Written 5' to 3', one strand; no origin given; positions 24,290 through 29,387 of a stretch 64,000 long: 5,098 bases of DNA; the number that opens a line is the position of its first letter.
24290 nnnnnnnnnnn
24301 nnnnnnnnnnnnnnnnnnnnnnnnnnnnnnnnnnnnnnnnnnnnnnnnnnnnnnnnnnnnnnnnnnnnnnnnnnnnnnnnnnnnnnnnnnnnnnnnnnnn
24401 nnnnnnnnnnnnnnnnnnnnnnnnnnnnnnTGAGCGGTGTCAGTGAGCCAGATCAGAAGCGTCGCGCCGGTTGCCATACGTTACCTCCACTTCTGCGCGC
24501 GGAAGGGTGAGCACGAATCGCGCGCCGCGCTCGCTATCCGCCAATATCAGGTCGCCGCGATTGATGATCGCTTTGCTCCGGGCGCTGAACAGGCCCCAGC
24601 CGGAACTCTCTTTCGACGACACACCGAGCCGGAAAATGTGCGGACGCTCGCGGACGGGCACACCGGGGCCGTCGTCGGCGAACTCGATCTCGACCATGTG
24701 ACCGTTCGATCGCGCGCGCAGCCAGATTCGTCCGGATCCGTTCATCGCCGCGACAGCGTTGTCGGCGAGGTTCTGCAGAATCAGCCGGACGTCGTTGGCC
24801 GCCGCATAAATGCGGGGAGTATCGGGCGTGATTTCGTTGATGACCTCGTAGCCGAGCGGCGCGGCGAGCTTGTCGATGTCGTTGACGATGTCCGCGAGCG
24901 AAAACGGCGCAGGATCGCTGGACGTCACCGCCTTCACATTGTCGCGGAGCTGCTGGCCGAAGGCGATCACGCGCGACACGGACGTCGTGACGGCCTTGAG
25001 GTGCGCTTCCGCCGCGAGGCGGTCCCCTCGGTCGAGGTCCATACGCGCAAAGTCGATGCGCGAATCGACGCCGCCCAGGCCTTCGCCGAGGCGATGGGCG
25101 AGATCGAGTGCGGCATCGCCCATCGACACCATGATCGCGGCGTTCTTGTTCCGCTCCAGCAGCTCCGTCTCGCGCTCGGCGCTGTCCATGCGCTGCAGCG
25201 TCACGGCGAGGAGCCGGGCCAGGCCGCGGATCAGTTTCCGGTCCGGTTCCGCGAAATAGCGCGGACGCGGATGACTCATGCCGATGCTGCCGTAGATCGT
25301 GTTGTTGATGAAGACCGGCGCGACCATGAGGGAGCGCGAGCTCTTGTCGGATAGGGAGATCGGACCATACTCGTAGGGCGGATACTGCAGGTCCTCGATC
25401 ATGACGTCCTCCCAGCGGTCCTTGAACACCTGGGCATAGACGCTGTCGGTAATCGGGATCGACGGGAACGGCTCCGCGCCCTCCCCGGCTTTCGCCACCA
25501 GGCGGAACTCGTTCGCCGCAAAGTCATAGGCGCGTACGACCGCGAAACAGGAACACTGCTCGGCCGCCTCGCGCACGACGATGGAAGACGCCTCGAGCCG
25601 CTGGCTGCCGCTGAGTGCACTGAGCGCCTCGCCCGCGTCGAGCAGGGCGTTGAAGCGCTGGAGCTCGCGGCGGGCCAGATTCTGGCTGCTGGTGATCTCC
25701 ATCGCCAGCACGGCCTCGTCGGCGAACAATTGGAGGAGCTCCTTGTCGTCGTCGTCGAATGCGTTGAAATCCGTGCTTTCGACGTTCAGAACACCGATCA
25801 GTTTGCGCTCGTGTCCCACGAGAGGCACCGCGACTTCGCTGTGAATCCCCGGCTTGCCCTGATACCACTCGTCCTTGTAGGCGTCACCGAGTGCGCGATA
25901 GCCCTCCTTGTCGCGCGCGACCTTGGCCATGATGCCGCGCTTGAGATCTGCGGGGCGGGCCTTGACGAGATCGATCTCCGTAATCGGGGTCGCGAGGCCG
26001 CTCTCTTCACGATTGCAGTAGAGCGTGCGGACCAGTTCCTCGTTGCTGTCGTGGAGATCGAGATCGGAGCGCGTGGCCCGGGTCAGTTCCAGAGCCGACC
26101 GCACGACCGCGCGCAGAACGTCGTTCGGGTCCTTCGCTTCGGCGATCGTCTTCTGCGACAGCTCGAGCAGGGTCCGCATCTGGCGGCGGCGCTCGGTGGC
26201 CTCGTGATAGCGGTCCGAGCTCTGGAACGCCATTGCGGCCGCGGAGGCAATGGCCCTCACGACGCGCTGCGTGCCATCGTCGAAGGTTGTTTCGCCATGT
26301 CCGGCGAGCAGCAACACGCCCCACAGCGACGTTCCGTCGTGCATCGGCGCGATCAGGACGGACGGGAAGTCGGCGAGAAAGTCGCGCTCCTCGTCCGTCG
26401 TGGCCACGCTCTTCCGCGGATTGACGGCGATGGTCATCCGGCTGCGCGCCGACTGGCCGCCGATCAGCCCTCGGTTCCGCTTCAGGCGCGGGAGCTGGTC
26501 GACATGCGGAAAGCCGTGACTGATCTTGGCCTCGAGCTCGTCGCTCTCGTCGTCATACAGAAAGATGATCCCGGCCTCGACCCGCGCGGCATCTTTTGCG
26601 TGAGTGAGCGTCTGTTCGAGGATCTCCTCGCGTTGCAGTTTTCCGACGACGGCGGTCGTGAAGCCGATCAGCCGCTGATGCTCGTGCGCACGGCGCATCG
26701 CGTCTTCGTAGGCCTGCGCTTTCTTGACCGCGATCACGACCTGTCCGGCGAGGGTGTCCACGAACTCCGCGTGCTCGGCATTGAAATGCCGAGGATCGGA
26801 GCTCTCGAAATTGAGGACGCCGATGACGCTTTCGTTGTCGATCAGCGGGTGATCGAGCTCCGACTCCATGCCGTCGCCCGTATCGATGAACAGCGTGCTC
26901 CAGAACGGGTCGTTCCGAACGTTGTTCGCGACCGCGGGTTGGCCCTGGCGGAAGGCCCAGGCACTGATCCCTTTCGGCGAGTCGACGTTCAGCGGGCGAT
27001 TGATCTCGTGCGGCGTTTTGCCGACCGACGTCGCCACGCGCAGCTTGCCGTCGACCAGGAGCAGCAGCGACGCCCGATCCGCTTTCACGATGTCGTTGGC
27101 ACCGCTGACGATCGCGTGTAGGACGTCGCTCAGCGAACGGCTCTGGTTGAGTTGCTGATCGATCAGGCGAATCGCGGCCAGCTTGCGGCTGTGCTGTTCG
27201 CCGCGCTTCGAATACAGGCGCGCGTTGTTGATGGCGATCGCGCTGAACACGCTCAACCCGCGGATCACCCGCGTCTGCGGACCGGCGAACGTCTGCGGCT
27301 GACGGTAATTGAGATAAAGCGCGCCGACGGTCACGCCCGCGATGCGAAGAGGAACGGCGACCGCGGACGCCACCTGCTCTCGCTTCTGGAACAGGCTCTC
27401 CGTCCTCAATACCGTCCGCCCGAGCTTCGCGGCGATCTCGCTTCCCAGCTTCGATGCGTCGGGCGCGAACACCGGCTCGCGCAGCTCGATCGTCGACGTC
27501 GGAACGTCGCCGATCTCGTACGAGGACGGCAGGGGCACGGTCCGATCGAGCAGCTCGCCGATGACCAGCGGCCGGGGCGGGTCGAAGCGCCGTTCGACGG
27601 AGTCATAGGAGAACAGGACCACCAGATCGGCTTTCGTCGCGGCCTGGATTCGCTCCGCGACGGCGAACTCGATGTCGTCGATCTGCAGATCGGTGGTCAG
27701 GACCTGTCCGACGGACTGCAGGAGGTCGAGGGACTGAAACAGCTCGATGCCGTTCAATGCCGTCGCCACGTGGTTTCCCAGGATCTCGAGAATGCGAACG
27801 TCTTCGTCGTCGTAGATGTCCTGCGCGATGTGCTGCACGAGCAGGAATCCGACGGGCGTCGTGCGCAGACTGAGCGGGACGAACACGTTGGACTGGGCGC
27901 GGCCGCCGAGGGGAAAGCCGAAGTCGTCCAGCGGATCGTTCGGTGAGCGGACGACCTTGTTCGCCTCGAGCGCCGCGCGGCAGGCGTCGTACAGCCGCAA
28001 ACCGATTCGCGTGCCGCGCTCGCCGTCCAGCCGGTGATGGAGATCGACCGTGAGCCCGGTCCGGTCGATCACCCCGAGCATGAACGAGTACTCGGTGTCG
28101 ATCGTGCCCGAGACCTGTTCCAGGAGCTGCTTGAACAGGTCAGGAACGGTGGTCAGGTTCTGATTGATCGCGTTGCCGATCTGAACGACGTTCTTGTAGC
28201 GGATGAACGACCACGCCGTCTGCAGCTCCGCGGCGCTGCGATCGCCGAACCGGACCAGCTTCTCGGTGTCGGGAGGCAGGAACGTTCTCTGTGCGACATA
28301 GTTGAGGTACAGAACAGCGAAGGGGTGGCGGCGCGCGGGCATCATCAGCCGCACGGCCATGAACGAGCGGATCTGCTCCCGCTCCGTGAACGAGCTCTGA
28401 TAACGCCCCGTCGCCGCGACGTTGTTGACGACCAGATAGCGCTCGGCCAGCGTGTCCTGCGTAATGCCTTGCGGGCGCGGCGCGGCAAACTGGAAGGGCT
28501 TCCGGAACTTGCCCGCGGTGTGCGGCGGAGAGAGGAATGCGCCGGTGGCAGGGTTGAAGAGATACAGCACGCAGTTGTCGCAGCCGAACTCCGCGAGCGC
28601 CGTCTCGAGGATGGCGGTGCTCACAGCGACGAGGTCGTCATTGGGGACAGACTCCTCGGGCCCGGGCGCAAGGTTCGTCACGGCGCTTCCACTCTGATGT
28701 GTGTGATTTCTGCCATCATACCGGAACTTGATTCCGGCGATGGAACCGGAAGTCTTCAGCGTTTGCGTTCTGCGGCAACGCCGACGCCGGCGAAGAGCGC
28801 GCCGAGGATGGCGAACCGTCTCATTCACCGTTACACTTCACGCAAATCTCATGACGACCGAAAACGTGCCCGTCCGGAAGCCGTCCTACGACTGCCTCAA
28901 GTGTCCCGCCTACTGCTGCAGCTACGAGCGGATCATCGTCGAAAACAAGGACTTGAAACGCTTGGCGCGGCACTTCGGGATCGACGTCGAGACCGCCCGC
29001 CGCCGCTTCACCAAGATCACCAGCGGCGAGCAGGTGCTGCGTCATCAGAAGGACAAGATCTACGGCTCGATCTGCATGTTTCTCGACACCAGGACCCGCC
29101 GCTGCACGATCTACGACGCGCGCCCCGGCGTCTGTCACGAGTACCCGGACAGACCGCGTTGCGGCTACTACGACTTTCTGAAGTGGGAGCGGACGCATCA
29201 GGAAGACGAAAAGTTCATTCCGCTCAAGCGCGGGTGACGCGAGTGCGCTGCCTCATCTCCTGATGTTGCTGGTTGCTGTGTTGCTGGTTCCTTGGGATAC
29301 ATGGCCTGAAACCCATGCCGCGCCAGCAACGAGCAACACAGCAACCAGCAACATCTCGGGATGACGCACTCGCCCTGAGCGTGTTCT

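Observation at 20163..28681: Seven-GAF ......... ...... operon feeding receiver-fused CHAT protease and kinase-fold effectors plus a nuclease-like gene: candidate undescribed phosphorelay-gated effector system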

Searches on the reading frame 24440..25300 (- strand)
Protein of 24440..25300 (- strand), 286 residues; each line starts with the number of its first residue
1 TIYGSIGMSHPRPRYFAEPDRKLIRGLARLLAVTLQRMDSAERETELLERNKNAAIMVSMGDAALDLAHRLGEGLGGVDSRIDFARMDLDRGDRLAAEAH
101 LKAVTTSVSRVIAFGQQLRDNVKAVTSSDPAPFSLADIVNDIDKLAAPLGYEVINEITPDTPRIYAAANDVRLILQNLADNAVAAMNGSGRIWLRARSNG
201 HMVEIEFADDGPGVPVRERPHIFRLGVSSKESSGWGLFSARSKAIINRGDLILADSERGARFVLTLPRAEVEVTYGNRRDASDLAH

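Call 55: search_solved_structures(query=window:24440-25300:-, max_evalue=0.01, show_alignments=2)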
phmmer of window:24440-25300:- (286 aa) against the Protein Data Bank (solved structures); distinct sequences matched with E-value up to 0.01: 29.
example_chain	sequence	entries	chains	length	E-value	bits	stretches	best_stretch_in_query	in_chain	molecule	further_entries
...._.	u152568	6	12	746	8.3e-10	42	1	127-269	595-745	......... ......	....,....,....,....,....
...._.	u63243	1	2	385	4.9e-07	32.9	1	45-273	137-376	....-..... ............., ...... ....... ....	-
1ys3_A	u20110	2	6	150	1.2e-06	31.6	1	126-268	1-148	Sensor-type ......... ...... prrB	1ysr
8a7f_A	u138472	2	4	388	1.3e-06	31.5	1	44-270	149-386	Putative Sensory box protein,Sensor protein FixL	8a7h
8a3u_A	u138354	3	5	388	1.3e-06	31.5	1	44-270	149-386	Putative Sensory box protein,Sensor protein FixL | Putative Sensory box protein,Putative Sensory box protein,Sensor protein FixL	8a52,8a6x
4kp4_A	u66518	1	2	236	3.9e-06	30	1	125-263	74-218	Osmolarity sensor protein EnvZ, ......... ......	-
4cti_A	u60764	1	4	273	5.2e-06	29.6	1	127-263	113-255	OSMOLARITY SENSOR PROTEIN ENVZ, AF1503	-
1bxd_A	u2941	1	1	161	5.3e-06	29.5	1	131-263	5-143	PROTEIN (OSMOLARITY SENSOR PROTEIN (ENVZ))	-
7zp0_A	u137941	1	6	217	1.6e-05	28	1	167-267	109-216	Sensor protein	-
3a0r_A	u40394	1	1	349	3.2e-05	27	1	49-269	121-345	Sensor protein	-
4q20_A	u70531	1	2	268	3.7e-05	26.8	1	170-268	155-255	Sensor protein DivL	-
6lgq_C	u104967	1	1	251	4.5e-05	26.5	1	171-269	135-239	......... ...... KdpD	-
9jfj_A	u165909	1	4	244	6.3e-05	26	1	51-267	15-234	Sensor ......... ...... ZraS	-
9m08_C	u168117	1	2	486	8.1e-05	25.6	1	108-267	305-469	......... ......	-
3cgy_A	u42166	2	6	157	8.2e-05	25.6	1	134-263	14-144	Virulence sensor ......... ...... phoQ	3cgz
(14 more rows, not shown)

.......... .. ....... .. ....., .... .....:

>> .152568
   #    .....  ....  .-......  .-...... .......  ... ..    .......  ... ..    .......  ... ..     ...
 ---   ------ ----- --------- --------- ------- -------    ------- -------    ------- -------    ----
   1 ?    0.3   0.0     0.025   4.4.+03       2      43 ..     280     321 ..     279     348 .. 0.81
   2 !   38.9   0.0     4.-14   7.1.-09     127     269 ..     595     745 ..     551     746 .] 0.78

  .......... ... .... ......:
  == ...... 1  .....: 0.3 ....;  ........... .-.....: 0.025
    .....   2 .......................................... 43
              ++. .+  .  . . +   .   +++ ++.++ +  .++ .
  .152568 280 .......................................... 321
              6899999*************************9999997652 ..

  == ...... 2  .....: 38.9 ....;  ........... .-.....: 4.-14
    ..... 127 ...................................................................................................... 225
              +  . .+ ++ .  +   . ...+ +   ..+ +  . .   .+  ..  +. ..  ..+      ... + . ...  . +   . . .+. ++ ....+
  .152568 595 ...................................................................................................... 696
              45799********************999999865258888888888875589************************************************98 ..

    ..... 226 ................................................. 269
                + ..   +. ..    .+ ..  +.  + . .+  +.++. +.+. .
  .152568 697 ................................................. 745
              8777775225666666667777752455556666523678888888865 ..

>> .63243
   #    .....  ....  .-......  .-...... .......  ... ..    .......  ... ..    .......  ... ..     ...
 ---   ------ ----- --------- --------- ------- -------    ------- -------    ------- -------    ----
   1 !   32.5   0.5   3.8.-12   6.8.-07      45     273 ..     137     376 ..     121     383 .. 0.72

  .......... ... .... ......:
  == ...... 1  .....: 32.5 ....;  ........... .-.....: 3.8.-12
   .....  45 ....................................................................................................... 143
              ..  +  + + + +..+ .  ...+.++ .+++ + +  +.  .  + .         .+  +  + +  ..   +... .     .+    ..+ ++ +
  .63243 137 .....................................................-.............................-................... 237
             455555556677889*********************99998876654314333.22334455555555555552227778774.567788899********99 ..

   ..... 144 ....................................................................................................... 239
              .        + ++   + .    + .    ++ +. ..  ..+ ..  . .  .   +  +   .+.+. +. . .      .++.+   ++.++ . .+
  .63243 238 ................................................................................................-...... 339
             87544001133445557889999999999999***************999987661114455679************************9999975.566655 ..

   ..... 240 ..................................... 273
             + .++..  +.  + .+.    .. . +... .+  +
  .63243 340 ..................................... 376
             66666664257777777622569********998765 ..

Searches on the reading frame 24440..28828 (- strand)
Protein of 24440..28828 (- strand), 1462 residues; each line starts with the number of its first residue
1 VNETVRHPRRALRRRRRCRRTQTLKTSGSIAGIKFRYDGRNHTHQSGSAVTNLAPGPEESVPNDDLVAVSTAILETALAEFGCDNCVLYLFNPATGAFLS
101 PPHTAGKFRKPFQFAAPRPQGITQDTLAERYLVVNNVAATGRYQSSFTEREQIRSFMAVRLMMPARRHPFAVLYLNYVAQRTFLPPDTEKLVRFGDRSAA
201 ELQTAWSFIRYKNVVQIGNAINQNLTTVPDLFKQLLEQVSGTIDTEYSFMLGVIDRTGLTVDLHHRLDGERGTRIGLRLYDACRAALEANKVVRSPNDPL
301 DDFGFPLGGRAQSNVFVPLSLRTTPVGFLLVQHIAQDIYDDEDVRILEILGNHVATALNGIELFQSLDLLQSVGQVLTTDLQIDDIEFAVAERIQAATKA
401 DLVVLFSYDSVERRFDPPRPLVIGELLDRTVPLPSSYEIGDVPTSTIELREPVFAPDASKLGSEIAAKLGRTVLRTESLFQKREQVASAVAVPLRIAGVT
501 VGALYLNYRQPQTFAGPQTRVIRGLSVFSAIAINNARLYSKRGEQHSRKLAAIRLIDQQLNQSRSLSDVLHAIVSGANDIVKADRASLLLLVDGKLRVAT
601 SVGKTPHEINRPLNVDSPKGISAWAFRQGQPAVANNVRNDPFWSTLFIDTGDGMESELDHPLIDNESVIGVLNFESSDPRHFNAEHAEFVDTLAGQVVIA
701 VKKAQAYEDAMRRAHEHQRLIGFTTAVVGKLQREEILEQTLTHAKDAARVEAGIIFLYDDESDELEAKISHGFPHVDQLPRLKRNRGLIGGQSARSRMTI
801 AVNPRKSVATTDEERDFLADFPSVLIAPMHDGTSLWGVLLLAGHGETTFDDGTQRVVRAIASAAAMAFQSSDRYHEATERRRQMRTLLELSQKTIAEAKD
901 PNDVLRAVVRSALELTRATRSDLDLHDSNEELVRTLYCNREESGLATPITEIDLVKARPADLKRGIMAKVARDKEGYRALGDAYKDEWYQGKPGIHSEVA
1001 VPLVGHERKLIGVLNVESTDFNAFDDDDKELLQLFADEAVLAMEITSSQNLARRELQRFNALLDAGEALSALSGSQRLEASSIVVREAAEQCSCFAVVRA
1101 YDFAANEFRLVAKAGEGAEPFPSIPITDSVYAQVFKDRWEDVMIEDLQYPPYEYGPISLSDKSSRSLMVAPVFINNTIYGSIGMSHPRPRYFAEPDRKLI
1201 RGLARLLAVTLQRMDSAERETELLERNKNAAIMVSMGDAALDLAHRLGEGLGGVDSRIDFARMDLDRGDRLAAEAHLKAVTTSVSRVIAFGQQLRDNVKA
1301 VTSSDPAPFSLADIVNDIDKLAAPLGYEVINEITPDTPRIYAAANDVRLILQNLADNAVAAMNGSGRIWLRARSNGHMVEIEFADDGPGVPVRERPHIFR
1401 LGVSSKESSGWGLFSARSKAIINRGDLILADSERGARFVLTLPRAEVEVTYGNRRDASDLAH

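Call 8: search_protein_families(library=pfam, proteins=[window:24440-28828:-], max_evalue=0.01)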
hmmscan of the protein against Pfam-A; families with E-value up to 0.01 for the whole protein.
window:24440-28828:- (1462 aa): 5 families
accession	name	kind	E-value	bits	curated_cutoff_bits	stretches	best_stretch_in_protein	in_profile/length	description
PF13185.12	GAF_2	-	2.7e-72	241.8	28.6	6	564-701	2-135/136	GAF domain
PF01590.32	GAF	-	5.8e-63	211.8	22.4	6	566-701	2-133/133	GAF domain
PF13492.12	GAF_3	-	1.5e-47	161.7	27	5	566-701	2-127/129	GAF domain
PF02518.31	HATPase_c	-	2.8e-13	50.7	26.4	1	1345-1445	4-110/111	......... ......-, DNA gyrase B-, and HSP90-like ATPase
PF04340.18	DUF484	-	1.2e-05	25.6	24.2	1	549-694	76-207/219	Protein of unknown function, DUF484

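Call 9: search_protein_families(library=padloc, proteins=[window:24440-28828:-], max_evalue=0.01)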
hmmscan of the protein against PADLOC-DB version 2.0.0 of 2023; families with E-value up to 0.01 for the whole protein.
window:24440-28828:- (1462 aa): 0 families

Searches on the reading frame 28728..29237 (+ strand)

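Call 16: search_protein_families(library=pfam, proteins=[window:28728-29237:+], max_evalue=0.001)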
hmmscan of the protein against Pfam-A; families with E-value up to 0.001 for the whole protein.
window:28728-29237:+ (169 aa): 1 family
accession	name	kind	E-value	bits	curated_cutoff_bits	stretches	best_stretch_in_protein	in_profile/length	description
PF03692.20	CxxCxxCC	-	1.3e-11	45.4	23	1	55-142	1-72/85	Putative zinc- or iron-chelating domain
